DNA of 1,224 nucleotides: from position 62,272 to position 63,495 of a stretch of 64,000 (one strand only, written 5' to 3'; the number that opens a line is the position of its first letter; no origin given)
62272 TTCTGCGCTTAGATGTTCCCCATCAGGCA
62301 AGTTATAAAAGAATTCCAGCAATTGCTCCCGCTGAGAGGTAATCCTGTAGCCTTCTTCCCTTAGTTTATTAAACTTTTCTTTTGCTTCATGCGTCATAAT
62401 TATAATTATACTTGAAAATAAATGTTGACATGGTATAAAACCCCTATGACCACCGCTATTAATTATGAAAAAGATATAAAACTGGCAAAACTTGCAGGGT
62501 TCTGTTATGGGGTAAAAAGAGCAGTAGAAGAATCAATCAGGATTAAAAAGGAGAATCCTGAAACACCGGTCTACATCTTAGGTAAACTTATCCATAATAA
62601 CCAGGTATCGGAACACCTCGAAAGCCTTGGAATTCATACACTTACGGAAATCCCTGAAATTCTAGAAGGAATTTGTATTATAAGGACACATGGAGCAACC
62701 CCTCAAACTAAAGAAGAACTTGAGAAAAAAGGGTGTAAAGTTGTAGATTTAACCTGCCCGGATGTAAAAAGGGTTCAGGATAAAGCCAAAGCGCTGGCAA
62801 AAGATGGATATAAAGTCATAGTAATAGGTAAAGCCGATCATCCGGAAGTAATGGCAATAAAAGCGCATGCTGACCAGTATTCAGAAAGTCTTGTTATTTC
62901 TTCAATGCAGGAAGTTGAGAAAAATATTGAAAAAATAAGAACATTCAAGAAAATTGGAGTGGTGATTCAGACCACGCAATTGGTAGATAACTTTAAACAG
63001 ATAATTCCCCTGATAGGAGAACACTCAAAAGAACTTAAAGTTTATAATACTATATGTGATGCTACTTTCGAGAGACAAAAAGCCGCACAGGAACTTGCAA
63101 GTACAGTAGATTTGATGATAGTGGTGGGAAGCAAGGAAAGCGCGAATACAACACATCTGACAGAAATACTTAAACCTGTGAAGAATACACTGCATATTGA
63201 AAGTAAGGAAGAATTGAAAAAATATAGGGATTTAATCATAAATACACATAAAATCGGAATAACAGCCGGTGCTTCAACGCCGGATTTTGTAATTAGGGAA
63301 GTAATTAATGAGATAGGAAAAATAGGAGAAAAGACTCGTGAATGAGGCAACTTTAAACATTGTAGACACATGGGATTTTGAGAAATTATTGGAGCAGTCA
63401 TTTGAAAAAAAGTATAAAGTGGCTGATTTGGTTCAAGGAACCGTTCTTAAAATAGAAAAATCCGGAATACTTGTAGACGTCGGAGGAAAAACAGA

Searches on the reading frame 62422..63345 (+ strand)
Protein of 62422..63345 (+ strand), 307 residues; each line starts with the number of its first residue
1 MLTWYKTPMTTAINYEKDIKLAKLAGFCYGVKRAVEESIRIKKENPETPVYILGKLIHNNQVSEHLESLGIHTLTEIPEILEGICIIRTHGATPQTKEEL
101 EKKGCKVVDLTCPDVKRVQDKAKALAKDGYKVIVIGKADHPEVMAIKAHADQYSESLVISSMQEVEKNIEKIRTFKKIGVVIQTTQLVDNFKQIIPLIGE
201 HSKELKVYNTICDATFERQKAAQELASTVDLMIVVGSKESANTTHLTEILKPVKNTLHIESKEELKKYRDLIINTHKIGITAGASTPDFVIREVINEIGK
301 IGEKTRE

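Call 5: search_protein_families(library=pfam, proteins=[window:62422-63345:+], max_evalue=0.001)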
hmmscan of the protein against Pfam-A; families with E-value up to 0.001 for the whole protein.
window:62422-63345:+ (307 aa): 1 family
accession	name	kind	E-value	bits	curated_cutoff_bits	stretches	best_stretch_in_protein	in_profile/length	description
PF02401.23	LYTB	-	8.4e-84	281.4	24.5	1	19-298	1-266/267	LytB protein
